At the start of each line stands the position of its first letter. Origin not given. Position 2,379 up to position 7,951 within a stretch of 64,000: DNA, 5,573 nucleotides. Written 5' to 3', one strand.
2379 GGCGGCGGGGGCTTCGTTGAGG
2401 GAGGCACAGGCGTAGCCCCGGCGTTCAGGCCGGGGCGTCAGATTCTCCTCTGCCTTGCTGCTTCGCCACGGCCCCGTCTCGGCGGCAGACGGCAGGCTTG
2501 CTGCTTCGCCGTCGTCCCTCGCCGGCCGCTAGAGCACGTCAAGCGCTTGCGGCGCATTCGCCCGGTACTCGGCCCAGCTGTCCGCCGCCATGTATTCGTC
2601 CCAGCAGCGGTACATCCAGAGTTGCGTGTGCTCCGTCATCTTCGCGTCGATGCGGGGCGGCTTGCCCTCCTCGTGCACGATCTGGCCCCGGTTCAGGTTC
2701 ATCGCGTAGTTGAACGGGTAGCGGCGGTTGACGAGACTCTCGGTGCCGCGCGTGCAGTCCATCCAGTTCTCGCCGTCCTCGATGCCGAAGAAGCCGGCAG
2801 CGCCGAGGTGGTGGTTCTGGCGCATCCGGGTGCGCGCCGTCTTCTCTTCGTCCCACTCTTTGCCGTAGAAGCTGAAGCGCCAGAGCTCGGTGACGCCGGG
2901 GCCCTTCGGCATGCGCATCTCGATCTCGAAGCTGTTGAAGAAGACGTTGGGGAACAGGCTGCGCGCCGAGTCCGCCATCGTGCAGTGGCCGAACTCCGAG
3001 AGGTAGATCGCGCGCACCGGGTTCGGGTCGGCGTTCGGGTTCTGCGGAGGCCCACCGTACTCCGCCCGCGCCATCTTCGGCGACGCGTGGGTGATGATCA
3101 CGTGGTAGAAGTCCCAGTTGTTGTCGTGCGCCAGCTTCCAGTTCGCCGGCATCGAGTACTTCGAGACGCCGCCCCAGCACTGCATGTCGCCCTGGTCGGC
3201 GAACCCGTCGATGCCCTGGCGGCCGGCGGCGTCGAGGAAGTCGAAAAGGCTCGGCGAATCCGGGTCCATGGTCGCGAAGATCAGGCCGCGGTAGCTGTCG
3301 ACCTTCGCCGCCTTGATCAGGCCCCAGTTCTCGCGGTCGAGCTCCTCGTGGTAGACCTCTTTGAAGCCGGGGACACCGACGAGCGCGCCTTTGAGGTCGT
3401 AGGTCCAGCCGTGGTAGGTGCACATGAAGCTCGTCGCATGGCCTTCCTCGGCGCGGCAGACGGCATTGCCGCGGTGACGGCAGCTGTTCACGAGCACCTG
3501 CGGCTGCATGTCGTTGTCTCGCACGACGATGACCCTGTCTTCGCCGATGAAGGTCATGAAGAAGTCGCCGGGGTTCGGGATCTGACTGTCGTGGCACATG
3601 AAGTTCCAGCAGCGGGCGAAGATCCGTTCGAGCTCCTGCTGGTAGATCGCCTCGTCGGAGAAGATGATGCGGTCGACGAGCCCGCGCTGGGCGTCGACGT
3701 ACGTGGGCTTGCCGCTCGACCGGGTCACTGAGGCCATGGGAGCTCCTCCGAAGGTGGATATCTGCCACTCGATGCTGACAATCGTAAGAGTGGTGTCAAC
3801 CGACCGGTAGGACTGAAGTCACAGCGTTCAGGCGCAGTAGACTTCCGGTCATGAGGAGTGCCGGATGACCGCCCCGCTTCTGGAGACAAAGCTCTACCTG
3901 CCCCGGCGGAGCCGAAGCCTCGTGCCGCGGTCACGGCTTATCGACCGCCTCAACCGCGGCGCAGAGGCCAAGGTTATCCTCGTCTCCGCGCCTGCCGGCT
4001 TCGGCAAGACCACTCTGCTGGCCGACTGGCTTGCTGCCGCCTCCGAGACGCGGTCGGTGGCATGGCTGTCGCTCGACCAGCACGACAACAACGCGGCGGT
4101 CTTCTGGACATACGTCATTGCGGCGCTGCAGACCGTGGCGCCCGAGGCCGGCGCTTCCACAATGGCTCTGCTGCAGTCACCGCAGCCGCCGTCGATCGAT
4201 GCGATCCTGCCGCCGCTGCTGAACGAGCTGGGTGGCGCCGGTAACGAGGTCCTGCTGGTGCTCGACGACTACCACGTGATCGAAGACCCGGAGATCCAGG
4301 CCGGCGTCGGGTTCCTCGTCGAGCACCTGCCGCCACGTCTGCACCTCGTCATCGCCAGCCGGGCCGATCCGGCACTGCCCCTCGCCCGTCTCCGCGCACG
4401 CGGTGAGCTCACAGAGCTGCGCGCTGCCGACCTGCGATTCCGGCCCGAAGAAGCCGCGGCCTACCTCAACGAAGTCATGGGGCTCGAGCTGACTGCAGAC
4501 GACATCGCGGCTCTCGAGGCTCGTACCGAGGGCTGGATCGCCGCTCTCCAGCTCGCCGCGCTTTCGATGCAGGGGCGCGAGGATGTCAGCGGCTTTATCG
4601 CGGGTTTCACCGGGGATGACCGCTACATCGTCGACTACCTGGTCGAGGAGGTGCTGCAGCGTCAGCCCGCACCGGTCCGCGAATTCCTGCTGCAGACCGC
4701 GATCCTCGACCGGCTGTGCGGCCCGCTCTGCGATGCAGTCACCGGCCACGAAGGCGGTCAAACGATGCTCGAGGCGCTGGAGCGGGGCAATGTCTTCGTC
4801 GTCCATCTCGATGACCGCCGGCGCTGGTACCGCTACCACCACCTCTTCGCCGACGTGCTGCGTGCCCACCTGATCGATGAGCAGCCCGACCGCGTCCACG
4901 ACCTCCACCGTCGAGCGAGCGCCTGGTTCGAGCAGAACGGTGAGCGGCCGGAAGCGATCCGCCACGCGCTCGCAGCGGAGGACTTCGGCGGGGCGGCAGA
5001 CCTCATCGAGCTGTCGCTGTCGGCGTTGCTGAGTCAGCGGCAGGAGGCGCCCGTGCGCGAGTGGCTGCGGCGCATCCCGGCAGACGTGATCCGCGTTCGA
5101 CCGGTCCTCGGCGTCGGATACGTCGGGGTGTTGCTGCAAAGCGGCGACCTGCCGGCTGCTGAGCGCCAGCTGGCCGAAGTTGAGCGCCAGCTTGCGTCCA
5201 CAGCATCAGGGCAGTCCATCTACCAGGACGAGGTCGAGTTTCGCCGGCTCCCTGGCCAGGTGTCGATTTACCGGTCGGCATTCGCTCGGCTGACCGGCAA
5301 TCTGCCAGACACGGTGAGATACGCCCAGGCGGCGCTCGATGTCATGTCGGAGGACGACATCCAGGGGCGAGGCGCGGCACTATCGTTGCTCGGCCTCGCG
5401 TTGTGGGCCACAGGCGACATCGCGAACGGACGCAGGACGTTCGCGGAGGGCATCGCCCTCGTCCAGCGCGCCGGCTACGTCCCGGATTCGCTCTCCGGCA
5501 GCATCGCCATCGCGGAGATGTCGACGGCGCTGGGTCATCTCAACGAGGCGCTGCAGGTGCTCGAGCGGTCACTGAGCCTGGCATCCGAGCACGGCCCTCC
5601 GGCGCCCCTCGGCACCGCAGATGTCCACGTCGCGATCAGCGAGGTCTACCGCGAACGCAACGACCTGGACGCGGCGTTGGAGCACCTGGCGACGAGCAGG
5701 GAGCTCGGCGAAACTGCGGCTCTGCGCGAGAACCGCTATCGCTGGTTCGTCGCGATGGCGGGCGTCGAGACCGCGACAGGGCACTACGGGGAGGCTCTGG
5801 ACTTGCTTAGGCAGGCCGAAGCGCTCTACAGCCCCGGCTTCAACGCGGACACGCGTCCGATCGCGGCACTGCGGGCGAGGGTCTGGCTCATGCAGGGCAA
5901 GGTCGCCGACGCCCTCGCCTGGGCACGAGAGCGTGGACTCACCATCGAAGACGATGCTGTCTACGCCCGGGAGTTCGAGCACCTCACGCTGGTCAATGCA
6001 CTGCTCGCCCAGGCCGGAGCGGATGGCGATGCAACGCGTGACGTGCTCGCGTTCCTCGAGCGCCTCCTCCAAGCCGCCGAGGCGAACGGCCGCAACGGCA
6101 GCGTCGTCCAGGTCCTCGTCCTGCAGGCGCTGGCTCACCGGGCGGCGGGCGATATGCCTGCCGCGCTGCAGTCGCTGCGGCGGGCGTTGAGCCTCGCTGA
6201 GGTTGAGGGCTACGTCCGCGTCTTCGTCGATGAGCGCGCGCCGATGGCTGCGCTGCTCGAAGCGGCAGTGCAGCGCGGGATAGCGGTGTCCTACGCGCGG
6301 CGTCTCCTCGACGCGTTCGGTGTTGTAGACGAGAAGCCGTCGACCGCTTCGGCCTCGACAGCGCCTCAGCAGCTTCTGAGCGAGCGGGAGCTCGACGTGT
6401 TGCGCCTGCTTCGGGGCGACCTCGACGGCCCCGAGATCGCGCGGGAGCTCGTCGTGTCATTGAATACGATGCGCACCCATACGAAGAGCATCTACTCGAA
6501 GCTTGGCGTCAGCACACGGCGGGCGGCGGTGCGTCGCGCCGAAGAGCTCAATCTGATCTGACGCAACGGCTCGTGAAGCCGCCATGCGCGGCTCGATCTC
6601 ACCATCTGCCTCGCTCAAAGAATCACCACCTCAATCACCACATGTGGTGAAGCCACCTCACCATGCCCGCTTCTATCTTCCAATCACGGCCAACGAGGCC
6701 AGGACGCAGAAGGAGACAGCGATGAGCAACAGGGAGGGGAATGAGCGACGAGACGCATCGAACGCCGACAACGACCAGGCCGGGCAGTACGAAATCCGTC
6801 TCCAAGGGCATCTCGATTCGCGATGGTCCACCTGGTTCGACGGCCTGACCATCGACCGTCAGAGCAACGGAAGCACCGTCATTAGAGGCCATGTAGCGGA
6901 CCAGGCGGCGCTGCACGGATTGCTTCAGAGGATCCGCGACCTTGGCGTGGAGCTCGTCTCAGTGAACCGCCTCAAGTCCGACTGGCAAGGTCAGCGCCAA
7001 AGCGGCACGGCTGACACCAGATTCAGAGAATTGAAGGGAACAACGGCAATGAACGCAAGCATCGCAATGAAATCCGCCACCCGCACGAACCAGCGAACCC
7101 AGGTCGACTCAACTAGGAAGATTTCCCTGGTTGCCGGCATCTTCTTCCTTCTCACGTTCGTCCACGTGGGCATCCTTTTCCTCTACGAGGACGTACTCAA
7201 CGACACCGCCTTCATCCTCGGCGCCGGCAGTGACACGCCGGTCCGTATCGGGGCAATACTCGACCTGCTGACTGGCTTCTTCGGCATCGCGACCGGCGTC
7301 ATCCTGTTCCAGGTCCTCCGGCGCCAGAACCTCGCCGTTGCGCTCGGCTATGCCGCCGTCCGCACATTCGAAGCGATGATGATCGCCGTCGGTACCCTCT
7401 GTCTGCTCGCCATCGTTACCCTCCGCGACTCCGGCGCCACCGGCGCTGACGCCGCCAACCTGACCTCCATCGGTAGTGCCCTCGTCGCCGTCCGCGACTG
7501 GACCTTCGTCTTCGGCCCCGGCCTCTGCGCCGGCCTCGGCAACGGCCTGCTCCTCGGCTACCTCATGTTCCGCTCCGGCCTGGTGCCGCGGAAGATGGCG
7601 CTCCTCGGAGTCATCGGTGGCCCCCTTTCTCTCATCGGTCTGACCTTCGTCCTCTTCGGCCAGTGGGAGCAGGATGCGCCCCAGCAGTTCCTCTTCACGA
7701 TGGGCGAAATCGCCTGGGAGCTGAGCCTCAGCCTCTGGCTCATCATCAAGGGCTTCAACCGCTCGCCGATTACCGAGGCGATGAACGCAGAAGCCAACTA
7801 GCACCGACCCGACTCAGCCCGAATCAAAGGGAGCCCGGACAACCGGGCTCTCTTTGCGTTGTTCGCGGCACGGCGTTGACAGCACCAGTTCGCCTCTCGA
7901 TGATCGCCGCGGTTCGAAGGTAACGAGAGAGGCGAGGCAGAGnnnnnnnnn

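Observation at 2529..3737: Mosaic Rieske oxygenase paralogs: near-identical Rieske domain DNA shared with the gene at 48078-49400, but divergent catalytic domains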

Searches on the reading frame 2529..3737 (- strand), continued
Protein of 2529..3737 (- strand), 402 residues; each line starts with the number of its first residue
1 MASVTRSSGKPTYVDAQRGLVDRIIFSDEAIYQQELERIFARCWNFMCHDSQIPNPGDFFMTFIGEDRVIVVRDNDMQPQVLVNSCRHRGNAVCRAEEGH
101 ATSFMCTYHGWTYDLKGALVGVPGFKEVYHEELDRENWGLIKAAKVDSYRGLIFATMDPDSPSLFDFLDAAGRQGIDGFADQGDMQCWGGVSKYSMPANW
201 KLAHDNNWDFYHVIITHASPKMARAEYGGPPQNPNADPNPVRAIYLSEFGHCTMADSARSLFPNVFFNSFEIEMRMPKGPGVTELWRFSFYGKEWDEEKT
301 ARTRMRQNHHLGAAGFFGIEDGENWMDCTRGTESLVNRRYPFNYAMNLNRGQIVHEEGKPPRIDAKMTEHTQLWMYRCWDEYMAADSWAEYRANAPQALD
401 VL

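Call 72: find_encoding_contigs(protein=P0002, flank=2000, max_places=2)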
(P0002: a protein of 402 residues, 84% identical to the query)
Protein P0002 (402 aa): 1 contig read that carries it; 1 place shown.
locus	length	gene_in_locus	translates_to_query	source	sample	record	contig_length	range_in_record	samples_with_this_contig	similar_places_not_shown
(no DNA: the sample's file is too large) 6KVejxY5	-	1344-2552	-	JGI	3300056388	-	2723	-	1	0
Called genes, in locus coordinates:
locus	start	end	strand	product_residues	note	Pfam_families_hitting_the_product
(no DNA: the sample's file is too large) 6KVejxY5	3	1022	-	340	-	?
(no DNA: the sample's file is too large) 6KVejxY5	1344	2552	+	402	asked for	PF00355:Rieske, PF00848:Ring_hydroxyl_A (weak)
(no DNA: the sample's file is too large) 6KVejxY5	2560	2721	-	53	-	?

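Call 73: find_encoding_contigs(protein=P0003, flank=3000, max_places=2)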
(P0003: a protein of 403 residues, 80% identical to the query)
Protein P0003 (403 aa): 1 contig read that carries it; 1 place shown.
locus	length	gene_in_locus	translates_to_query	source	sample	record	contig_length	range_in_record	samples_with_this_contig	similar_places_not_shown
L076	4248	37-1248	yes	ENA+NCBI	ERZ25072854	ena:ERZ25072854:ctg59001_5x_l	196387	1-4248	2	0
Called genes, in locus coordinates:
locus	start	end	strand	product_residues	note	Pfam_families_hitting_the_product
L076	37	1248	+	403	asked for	PF00355:Rieske, PF00848:Ring_hydroxyl_A (weak)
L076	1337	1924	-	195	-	PF00892:EamA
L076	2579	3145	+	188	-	-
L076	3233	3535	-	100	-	-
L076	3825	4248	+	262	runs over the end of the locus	PF14240:YHYH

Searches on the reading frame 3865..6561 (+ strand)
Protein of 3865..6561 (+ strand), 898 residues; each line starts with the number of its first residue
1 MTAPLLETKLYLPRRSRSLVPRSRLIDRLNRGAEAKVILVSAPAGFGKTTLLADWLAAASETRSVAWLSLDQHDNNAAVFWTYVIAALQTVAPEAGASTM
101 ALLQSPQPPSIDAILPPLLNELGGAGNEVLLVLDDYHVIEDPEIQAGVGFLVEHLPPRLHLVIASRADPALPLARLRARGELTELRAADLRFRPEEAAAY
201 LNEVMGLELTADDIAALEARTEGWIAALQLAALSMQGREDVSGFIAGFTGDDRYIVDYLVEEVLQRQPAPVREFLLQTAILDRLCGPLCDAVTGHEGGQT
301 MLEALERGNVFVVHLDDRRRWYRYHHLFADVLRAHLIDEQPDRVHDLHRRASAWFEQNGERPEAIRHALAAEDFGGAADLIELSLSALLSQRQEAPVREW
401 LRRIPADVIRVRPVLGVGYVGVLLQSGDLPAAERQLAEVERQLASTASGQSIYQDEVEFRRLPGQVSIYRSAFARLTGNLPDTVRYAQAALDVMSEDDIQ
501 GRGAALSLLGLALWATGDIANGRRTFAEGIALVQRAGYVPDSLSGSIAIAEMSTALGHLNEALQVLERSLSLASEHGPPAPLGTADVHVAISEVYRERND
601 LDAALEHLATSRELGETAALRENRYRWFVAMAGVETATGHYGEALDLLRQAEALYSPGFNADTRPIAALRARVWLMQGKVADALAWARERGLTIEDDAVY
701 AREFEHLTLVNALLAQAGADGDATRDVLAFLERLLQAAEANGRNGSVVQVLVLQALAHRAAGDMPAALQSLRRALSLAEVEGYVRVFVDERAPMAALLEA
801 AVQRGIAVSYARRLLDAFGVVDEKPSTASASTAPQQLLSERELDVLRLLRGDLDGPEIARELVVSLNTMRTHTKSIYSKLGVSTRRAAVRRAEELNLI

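Call 17: search_protein_families(library=pfam, proteins=[window:3865-6561:+], max_evalue=0.0001)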
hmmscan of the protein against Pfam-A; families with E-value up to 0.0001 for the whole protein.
window:3865-6561:+ (898 aa): 7 families
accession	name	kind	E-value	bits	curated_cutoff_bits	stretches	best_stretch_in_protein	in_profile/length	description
PF17874.7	TPR_MalT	-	1.1e-59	202.9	45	1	464-803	1-335/336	MalT-like TPR region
PF00196.25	GerE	-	7.8e-11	41.9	23.5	1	837-892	2-57/57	Bacterial regulatory proteins, luxR family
PF13424.12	TPR_12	-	2.2e-10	41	30.1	1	549-614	9-74/77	Tetratricopeptide repeat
PF07719.23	TPR_2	-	4.9e-09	36.1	27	0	750-778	3-31/34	Tetratricopeptide repeat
PF07721.20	TPR_4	-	1.1e-06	29.1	27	0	668-689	5-26/26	Tetratricopeptide repeat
PF13191.12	AAA_16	-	2.2e-06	28.7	32.6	1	24-163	14-166/167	AAA ATPase domain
PF13181.12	TPR_8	-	7.5e-06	26.1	25.7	0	550-575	8-33/34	Tetratricopeptide repeat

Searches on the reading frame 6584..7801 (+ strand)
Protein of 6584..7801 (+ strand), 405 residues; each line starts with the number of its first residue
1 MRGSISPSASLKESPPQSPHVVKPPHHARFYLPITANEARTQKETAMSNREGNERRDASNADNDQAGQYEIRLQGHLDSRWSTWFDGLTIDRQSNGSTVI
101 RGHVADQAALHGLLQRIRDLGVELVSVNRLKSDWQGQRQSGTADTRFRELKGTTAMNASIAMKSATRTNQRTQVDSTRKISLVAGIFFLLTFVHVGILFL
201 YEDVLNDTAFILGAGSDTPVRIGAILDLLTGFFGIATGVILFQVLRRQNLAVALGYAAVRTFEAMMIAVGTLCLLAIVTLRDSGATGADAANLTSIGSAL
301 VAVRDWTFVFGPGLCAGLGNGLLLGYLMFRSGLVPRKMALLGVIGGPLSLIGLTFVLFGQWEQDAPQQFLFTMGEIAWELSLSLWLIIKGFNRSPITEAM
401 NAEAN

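Call 17: search_protein_families(library=pfam, proteins=[window:6584-7801:+], max_evalue=0.0001)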
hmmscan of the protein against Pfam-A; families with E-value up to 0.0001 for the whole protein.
window:6584-7801:+ (405 aa): 1 family
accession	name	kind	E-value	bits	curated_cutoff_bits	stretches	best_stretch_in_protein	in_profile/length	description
PF14329.11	DUF4386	-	3.9e-36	125.4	27.6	1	183-390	1-210/210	Domain of unknown function (DUF4386)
